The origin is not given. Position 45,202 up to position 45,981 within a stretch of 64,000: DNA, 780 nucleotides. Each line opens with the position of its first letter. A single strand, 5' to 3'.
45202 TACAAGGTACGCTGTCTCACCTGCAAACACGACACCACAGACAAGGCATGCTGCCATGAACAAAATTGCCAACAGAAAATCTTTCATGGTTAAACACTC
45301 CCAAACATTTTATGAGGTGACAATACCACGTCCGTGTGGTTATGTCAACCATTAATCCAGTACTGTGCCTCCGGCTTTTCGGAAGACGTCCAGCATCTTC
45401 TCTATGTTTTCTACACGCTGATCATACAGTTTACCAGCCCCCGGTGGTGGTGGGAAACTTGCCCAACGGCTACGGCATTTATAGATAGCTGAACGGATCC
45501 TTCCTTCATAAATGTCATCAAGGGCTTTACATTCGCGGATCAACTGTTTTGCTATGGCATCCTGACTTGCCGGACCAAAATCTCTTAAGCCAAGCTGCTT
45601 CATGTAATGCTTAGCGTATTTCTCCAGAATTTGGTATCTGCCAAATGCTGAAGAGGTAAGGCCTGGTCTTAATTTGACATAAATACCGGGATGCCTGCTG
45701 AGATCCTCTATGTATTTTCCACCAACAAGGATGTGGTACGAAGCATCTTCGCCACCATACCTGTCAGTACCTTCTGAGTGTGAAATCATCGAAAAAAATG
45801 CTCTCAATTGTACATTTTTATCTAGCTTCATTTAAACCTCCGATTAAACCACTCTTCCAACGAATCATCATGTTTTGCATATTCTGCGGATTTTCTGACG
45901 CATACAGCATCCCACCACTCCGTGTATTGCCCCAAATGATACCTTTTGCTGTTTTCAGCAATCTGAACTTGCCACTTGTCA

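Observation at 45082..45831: Lysis genes are dispersed and no holin was identified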

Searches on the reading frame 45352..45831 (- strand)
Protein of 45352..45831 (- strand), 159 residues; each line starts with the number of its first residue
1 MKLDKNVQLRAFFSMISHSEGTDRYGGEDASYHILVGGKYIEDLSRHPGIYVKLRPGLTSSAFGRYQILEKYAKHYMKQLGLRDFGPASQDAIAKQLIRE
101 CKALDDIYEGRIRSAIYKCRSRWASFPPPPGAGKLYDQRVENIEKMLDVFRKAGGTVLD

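Call 4: search_protein_families(library=pfam, proteins=[window:45352-45831:-], max_evalue=0.01)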
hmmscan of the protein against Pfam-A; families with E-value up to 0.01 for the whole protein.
window:45352-45831:- (159 aa): 0 families

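Call 8: search_protein_families(library=phrogs, proteins=[window:45352-45831:-], max_evalue=0.001)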
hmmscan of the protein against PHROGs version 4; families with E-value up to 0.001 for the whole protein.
window:45352-45831:- (159 aa): 4 families
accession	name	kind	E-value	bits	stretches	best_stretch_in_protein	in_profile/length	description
phrog_90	-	lysis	1.3e-40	140.1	1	6-157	653-808/1168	endolysin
phrog_17029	-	unknown function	4.1e-30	106.2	1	8-158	9-165/241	-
phrog_17230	-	tail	1.3e-16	61.5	1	6-132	369-497/580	tail fiber protein/ lysozyme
phrog_28672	-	other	1.1e-05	25.3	1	9-128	16-134/397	metallo-endopeptidase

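Call 45: search_solved_structures(query=window:45352-45831:-, max_evalue=0.01, show_alignments=1)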
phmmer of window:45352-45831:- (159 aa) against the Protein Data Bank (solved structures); distinct sequences matched with E-value up to 0.01: 2.
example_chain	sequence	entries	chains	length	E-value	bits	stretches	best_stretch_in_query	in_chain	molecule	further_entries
1am7_A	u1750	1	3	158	6e-31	111.1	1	5-158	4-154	LYSOZYME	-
3d3d_A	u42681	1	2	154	8.4e-31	110.6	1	5-157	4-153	Lysozyme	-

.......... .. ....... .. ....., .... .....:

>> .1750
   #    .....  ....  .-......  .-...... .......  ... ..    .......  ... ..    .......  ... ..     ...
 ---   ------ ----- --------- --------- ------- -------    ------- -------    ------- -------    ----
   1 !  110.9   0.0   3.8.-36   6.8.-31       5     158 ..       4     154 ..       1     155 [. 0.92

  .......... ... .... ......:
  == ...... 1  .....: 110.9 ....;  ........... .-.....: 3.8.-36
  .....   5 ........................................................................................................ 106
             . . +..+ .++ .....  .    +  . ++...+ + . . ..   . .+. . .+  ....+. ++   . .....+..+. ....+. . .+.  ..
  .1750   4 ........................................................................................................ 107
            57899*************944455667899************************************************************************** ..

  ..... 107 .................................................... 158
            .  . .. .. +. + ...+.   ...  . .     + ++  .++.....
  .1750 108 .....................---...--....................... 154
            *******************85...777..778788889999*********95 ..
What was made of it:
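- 45352..45831 (-): Soluble GH104 / lambda-R-type lytic transglycosylase endolysin (159 aa). It has no signal or SAR (signal-anchor-release) domain. It is the counterpart of rV5 Gp89 but a divergent allele. PDB 1AM7 lambda lysozyme at E=6e-31, with SEGTD aligned (call 45).
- On GH104 / lambda-R-type lytic transglycosylase endolysin: phmmer against the PDB: 1AM7 at E=6e-31 over residues 5-158, and 3D3D at 8e-31 (call 45). Query 'hSEGTD' aligns with lambda 'wSEGTD' (call 45).
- Checked: The endolysin matches lambda lysozyme (PDB 1AM7) at E=6e-31 over 154 residues, with the catalytic SEGTD motif aligned (call 45).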

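Call 46: search_protein_families(library=ncbifam, proteins=[window:45352-45831:-], max_evalue=0.1)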
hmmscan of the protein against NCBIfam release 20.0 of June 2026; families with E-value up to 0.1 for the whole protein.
window:45352-45831:- (159 aa): 0 families

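Call 82: search_dna_similar(query=window:45352-45831:-, collection=phages, mode=protein, max_rows=45, rows=spread, max_evalue=1e-10)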
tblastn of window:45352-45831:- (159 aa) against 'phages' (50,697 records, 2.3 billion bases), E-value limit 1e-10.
Records with a match: 629; places in all: 631; records where one place covers at least 80% of the query: 622.
Best place of each record, by identity: >=99% 5; 95-99% 1; 60-80% 92; <60% 531.
By first word of the organism name: Escherichia 236; Salmonella 145; Ralstonia 64; Enterobacteria 24; Campylobacter 20; Yersinia 20; Klebsiella 19; Pseudomonas 18; Peduovirus 18; Shigella 12; and 19 more.
By host as written in the record: - 123; Escherichia coli 116; Ralstonia solanacearum 49; Campylobacter jejuni 18; Escherichia coli K-12 MG1655 17; Escherichia coli K-12 14; Klebsiella pneumoniae 12; Yersinia pestis EV76-CN 12; and 132 more.
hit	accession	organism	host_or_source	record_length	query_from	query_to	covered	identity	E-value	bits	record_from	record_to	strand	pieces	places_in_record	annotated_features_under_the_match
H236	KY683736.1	Escherichia phage V18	Escherichia coli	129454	1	159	100%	100.0%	6e-103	328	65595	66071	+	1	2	endolysin | hypothetical protein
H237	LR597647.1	Escherichia phage rV5_ev147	-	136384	1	159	100%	71.4%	6e-71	236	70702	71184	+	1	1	Phage lysin | hypothetical protein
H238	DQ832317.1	Escherichia phage V5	Escherichia coli O157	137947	1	159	100%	67.1%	4e-61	208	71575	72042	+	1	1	lysozyme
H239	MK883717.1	Escherichia phage vB_EcoM-ECP26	Escherichia coli NCCP 13930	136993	1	159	100%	67.1%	3e-60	206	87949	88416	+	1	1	lysozyme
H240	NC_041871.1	Escherichia phage Murica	Escherichia coli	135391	1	159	100%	66.5%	1e-60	207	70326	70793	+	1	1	endolysin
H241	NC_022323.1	Escherichia phage JES2013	Escherichia coli O157:H7 E318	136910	1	159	100%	66.5%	1e-60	207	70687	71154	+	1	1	endolysin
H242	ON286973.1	Escherichia phage A51.2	Escherichia coli LF82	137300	1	159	100%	66.5%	5e-60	205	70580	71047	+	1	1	lysozyme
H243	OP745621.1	Salmonella phage INT59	Salmonella sp.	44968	1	157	99%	50.6%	7e-39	144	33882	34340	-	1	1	endolysin (x2)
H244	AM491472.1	Salmonella phage Vi II-E1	Salmonella enterica serovar Typhi Vi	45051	1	157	99%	50.0%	1e-38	144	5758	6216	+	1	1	phage lysozyme | Pfam match to entry PF00959.8 Phage_lysozyme, score 72.2, E-value ... | putative phage lysozyme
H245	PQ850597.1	Escherichia phage ChristineMuster_Bas80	Escherichia coli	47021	1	157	99%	50.0%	3e-38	142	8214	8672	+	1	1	endolysin (x2)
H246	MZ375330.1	Salmonella phage seszw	-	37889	1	157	99%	50.0%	5e-38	142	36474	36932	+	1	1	lysin | lysozyme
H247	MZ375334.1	Salmonella phage seszw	-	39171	1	157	99%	50.0%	5e-38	142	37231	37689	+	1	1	lysin | lysozyme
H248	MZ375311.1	Salmonella phage seszw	-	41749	1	157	99%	50.0%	5e-38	142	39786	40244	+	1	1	lysin | lysozyme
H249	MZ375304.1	Salmonella phage seszw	-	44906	1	157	99%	50.0%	5e-38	142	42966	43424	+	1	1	lysin | lysozyme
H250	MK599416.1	Salmonella phage Akira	Salmonella enterica subsp. enterica ...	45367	1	157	99%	50.0%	5e-38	142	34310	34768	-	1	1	endolysin | lysozyme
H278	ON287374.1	Serratia phage vB_SmaM-Kashira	Serratia marcescens LVF3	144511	8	155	93%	43.4%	3e-24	103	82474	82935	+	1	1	endolysin protein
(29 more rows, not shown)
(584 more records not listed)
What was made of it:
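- Closest known: Lambda S-R-Rz/Rz1 lysis cassette, and the Salmonella phage ViII-E1 cassette. Same: The endolysin family is the same: 45-50% aa identity, with the catalytic motif conserved in the lambda alignment (calls 45, 82).
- In other phages, holin genes are annotated overlapping or immediately next to GH104 endolysin genes (call 82).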

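Call 86: get_annotated_region(hit=H244, flank=1500)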
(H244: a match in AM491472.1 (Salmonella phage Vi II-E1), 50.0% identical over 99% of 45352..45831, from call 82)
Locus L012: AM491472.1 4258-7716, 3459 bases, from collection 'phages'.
description: Salmonella phage E1 complete genome.
organism: Salmonella phage Vi II-E1 (NCBI taxid 424716)
taxonomy: Viruses; Duplodnaviria; Heunggongvirae; Uroviricota; Caudoviricetes; Macdonaldcampvirus; Macdonaldcampvirus ViIIE1
host: Salmonella enterica serovar Typhi Vi; source: -; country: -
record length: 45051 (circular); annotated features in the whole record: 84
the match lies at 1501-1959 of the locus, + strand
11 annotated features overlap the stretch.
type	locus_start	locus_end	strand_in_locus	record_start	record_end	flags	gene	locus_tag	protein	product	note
CDS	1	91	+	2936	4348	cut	-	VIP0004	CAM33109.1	putative portal protein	-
CDS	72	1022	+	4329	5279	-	-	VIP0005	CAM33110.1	putative phage head assembly protein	-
misc_feature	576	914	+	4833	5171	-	-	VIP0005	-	-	Pfam match to entry PF04233.3 Phage_Mu_F, score 33.6, E-value 5.6e-07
CDS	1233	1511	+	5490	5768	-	-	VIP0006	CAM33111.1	putative phage lysozyme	-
misc_feature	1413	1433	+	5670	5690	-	-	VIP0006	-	-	PS00290 Immunoglobulins and major histocompatibility complex proteins signature.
CDS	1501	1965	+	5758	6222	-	-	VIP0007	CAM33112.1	phage lysozyme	-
misc_feature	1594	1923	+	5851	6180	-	-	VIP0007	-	-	Pfam match to entry PF00959.8 Phage_lysozyme, score 72.2, E-value 1.4e-18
CDS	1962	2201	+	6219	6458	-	-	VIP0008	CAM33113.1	hypothetical phage protein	Note weak similarity to another phage holin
CDS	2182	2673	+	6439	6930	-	-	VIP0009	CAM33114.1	phage tail protein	-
CDS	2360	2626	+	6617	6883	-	-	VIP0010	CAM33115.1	phage tail protein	-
CDS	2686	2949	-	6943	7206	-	-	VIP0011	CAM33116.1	hypothetical phage protein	-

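Call 107: get_annotated_region(hit=H278, flank=2500)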
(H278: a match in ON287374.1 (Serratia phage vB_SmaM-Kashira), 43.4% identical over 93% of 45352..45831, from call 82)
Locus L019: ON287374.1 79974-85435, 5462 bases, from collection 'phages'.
description: Serratia phage vB_SmaM-Kashira, complete genome.
organism: Serratia phage vB_SmaM-Kashira (NCBI taxid 2943834)
taxonomy: Viruses; Duplodnaviria; Heunggongvirae; Uroviricota; Caudoviricetes; Vequintavirinae
host: Serratia marcescens LVF3; source: sewage; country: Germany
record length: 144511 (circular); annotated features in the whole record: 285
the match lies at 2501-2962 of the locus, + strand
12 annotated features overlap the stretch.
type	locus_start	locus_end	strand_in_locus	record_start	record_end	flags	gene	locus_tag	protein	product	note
CDS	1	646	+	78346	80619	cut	-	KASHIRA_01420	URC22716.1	ribonucleoside-diphosphate reductase I subunit alpha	-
CDS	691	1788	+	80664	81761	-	-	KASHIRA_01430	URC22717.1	ribonucleoside-diphosphate reductase I subunit beta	-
CDS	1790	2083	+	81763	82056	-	-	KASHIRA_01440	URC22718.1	glutaredoxin protein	-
CDS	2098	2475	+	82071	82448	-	-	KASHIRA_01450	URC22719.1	hypothetical protein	-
CDS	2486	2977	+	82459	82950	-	-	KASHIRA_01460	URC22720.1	endolysin protein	-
CDS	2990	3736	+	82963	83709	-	-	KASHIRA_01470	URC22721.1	PhoH-like protein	-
CDS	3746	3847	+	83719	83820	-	-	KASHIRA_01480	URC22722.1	hypothetical protein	-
CDS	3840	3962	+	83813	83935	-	-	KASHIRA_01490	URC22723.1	hypothetical protein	-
CDS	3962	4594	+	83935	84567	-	-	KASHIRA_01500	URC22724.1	hypothetical protein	-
CDS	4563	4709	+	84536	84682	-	-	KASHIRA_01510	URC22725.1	hypothetical protein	-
CDS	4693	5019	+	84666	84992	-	-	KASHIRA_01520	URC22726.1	hypothetical protein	-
CDS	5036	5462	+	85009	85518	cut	-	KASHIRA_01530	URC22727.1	hypothetical protein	-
